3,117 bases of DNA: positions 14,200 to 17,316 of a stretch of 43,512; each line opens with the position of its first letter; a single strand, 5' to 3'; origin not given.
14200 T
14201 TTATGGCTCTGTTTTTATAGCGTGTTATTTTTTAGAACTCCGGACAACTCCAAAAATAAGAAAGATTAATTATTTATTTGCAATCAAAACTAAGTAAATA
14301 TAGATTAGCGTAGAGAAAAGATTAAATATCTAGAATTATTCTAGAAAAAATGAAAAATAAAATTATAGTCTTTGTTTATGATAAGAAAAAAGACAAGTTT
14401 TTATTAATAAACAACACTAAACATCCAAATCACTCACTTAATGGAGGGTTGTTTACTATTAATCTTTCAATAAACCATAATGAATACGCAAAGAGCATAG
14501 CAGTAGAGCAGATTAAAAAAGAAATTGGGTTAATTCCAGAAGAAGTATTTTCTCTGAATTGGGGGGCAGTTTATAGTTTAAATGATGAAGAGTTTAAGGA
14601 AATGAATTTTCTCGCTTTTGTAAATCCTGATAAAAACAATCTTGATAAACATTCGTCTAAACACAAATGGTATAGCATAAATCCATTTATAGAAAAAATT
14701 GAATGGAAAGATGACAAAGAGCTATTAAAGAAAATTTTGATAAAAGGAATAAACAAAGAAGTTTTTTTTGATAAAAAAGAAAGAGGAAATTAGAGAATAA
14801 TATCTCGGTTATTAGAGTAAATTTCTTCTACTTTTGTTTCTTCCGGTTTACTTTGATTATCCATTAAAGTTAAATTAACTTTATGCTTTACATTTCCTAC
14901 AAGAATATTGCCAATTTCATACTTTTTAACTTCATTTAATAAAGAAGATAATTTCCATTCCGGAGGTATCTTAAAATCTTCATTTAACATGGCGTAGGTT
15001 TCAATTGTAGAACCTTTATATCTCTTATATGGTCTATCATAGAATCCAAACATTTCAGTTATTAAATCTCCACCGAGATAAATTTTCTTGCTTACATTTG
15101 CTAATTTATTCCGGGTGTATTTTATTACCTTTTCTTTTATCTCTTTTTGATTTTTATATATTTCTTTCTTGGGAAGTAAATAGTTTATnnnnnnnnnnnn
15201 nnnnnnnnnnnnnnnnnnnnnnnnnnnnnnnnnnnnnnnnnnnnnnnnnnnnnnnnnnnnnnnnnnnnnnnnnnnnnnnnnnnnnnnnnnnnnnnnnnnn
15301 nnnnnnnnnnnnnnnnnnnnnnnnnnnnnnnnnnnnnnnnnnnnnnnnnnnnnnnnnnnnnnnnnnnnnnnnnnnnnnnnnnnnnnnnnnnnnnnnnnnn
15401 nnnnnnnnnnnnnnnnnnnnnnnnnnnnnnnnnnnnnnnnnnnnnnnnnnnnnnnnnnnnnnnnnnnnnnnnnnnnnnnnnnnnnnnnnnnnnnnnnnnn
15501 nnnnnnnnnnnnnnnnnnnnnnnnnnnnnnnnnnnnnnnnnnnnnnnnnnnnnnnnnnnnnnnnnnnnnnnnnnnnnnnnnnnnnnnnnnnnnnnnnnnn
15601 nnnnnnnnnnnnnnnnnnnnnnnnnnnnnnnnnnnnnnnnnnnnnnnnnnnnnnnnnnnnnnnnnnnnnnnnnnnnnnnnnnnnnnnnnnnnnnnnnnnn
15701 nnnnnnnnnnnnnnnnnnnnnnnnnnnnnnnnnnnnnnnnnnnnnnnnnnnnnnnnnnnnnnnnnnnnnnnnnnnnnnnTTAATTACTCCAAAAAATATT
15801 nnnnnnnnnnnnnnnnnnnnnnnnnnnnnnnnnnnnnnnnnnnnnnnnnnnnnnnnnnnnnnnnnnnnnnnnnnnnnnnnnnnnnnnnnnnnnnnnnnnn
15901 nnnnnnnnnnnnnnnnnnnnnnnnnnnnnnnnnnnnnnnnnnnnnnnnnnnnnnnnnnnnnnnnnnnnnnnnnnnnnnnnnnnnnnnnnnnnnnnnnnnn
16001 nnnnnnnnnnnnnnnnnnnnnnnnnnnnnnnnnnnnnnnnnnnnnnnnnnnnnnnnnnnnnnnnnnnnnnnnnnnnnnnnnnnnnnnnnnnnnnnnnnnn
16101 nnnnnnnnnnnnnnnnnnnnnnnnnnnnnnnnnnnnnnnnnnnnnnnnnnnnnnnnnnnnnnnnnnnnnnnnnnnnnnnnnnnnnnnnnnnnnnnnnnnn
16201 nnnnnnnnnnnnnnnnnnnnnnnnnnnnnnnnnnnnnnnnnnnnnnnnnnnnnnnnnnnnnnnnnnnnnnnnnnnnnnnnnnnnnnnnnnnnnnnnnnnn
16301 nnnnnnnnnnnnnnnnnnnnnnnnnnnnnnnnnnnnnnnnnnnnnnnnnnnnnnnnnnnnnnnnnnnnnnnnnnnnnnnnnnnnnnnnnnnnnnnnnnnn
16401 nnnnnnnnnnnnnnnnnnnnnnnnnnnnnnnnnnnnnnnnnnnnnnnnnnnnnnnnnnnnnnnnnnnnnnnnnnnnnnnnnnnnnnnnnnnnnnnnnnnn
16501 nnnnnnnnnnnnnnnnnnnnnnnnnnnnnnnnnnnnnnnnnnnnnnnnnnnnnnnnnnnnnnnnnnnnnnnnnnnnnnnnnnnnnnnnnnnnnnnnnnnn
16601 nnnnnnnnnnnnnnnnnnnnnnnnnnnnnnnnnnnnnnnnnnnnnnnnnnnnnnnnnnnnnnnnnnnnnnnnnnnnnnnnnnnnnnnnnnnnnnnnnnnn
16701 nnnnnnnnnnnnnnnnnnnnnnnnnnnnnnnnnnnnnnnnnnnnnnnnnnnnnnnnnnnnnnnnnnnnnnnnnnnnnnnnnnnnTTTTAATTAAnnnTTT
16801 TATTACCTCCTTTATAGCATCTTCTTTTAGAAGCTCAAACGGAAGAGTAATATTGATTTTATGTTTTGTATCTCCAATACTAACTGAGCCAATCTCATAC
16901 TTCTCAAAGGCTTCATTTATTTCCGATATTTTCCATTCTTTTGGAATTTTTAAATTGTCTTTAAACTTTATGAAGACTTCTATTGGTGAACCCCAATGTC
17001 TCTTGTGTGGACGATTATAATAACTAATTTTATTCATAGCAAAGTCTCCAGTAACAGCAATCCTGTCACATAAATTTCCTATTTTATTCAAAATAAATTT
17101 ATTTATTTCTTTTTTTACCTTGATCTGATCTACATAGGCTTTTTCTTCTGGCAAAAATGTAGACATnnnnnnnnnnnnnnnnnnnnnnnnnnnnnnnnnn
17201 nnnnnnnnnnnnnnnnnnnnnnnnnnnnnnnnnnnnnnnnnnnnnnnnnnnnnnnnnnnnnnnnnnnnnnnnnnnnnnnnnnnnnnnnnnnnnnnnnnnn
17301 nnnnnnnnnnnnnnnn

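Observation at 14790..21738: Seven-gene minus-strand cluster built from three paralog pairs (GT-A x2, HprK-like x2, PGAM-fusion x2) plus a GT-B: candidate phospho-glycosylation system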

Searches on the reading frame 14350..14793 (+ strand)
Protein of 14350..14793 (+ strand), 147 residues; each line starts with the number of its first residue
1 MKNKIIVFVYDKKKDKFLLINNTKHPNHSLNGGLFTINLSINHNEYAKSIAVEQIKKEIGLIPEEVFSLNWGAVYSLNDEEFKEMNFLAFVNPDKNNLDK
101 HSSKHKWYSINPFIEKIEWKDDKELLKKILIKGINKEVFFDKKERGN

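Call 10: search_protein_families(library=pfam, proteins=[window:14350-14793:+], max_evalue=0.01)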
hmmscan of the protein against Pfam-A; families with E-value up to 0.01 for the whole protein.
window:14350-14793:+ (147 aa): 0 families

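Call 81: search_protein_families(library=pfam, proteins=[window:14350-14793:+], max_evalue=1)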
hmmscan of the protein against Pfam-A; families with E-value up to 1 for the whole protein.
window:14350-14793:+ (147 aa): 0 families

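Call 101: search_protein_families(library=padloc, proteins=[window:14350-14793:+], max_evalue=0.001)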
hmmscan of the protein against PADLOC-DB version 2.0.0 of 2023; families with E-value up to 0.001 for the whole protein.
window:14350-14793:+ (147 aa): 0 families

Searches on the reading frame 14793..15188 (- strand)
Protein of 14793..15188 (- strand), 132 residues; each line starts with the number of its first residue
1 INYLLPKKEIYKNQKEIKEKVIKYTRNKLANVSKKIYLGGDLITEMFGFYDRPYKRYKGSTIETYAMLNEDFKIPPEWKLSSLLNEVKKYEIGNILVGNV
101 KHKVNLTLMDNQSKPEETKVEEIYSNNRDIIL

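Call 81: search_protein_families(library=pfam, proteins=[window:14793-15188:-], max_evalue=1)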
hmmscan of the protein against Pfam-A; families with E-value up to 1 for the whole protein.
seq(132 aa): 1 family
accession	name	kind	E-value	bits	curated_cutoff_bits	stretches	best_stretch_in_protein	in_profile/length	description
PF01761.26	DHQ_synthase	-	0.064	13.4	24.2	1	4-56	3-55/115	3-dehydroquinate synthase N-terminal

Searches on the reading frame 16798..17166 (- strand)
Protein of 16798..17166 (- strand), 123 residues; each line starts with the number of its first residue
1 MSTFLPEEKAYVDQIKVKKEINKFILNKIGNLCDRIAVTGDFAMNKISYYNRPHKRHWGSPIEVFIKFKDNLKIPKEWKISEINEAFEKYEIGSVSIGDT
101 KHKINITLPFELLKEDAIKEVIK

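Call 22: search_solved_structures(query=window:16798-17154:-, max_evalue=10, show_alignments=2)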
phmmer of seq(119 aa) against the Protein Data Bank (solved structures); distinct sequences matched with E-value up to 10: 0.

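Call 25: find_homologous_proteins(query=A3, max_evalue=0.01)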
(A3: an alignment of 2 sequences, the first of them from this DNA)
Query A3 (2 sequences): 178 candidates shared short words with the query, none scored E <= 0.01.

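Call 81: search_protein_families(library=pfam, proteins=[window:16798-17166:-], max_evalue=1)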
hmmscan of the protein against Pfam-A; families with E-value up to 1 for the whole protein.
seq(123 aa): 0 families
